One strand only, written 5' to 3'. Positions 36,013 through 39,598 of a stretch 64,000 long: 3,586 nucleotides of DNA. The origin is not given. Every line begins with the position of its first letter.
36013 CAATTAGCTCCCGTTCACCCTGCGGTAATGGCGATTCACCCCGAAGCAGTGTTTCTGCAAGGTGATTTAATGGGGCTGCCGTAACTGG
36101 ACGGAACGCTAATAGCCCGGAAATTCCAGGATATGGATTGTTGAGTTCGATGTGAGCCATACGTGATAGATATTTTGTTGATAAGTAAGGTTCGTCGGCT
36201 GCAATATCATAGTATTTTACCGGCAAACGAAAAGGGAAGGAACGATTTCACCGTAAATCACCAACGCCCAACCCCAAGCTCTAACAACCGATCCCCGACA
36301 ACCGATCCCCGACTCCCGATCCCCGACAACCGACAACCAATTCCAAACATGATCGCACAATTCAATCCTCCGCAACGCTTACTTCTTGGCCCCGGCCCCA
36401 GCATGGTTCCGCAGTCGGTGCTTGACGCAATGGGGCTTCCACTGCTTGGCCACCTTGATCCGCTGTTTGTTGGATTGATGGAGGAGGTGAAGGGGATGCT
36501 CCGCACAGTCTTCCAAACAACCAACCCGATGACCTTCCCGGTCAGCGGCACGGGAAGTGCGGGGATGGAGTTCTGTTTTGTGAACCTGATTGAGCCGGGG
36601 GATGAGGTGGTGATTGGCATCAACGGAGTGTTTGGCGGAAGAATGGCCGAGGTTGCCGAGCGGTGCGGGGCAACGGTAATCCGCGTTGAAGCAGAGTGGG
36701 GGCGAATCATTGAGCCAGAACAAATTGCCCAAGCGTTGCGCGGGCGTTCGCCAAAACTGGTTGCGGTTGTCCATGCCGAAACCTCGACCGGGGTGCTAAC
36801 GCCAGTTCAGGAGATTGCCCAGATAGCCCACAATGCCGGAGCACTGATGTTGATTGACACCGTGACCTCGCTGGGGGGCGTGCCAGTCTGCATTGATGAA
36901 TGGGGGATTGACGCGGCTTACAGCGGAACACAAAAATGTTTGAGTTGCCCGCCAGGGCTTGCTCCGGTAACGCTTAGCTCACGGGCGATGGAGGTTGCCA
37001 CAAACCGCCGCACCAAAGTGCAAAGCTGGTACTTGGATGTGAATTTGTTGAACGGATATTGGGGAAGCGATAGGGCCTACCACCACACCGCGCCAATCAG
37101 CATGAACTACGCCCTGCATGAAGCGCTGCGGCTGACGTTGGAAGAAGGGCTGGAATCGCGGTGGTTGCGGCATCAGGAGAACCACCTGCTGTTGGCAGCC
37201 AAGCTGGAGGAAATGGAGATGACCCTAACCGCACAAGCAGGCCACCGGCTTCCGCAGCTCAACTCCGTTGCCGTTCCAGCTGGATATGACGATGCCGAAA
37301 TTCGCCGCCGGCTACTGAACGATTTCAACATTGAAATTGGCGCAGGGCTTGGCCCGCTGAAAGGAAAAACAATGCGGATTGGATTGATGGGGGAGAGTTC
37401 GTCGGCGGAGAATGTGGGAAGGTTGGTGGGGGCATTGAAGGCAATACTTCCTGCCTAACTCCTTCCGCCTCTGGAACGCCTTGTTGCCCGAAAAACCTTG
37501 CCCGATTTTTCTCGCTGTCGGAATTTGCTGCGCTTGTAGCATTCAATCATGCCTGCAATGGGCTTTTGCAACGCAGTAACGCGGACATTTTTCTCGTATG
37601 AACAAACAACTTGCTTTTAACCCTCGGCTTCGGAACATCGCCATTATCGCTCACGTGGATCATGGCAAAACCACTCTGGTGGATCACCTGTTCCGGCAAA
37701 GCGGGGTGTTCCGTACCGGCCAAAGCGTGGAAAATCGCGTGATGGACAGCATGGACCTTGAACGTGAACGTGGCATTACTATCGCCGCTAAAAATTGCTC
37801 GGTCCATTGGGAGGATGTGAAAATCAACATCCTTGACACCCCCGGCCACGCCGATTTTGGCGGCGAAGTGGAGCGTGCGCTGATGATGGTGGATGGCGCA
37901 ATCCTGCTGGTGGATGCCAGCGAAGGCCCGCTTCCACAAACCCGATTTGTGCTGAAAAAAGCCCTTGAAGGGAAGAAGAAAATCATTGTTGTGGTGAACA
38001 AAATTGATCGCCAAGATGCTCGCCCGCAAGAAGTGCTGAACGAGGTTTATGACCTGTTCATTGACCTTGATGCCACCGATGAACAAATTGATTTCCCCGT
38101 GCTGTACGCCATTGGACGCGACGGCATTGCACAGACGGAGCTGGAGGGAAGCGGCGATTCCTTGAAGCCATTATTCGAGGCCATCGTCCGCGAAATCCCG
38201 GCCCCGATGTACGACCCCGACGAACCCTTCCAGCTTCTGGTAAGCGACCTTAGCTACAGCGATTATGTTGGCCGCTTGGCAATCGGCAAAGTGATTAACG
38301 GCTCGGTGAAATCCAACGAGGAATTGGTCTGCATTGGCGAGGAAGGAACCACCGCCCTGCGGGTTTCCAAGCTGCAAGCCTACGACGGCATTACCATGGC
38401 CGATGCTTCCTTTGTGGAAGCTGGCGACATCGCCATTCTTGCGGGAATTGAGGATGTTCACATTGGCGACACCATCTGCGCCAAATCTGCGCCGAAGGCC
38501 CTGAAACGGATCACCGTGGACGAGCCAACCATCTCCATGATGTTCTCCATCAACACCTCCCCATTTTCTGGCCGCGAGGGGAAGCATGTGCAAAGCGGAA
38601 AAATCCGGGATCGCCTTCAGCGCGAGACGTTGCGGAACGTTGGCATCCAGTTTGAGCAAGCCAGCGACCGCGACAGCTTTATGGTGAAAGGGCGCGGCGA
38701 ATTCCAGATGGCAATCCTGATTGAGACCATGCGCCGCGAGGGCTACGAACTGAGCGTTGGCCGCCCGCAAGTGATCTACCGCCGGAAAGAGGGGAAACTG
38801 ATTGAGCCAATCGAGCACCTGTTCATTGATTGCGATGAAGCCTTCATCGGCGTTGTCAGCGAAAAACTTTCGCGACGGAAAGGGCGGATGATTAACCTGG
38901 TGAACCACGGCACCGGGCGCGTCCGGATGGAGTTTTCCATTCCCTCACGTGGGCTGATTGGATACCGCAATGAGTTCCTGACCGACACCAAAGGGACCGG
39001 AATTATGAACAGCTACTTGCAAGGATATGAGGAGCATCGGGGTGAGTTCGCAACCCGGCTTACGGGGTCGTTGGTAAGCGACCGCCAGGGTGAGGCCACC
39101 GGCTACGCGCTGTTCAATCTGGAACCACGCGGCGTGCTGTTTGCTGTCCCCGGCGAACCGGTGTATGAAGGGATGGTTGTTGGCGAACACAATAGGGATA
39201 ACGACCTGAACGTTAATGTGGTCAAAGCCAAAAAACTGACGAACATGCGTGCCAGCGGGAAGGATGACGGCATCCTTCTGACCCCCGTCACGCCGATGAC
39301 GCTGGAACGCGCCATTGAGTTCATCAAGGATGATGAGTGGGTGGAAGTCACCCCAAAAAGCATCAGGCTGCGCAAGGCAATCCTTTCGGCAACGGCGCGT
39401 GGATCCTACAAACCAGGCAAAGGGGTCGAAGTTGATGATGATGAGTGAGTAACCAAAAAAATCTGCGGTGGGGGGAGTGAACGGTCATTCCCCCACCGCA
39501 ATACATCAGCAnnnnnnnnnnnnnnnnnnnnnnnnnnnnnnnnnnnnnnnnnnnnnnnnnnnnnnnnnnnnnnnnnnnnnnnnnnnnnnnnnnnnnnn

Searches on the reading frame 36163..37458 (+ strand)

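Call 39: search_protein_families(library=pfam, proteins=[window:36163-37458:+], max_evalue=0.00001)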
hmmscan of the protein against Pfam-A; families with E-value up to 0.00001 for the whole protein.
window:36163-37458:+ (431 aa): 1 family
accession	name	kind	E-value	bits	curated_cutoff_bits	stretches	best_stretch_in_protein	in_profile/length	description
PF00266.25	Aminotran_5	-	1.7e-30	106.7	21.5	1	74-407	3-358/371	Aminotransferase class-V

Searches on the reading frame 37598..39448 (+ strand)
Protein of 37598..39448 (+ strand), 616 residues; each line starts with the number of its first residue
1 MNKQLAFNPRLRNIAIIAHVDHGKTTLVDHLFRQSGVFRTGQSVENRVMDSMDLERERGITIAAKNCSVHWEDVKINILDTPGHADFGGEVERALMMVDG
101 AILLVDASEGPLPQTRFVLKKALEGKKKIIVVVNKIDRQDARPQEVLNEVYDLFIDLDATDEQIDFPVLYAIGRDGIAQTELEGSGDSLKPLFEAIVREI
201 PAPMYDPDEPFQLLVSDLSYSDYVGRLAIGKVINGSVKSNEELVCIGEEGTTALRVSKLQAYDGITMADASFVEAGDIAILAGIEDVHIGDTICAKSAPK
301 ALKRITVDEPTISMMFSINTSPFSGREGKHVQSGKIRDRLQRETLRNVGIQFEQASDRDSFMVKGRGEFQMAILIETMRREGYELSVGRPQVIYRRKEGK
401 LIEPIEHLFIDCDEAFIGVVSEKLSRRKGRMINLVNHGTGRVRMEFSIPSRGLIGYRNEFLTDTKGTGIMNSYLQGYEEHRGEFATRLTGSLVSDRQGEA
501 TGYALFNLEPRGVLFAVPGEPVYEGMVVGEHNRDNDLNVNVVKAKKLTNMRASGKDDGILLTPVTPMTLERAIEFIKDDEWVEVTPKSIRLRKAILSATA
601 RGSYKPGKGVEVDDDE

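Call 39: search_protein_families(library=pfam, proteins=[window:37598-39448:+], max_evalue=0.00001)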
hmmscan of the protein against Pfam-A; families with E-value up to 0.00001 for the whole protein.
window:37598-39448:+ (616 aa): 6 families
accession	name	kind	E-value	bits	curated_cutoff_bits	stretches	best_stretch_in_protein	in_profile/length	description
PF00009.33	GTP_EFTU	-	3.6e-56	190.2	26.5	1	10-201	2-187/188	Elongation factor Tu GTP binding domain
PF21018.2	BipA_C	-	1.4e-46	157.2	23.8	1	489-597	1-109/110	TypA/BipA C-terminal domain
PF00679.30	EFG_C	-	1.4e-21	76.7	27.9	1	401-486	2-87/89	Elongation factor G C-terminus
PF03144.31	GTP_EFTU_D2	-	2.3e-09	38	30.3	1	225-294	1-73/73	Elongation factor Tu domain 2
PF01926.29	MMR_HSR1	-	2.1e-06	28.2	21.9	1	14-135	2-113/113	50S ribosome-binding GTPase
PF22042.2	EF-G_D2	-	7.5e-06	26.4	27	0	210-295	1-83/84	Elongation factor G domain 2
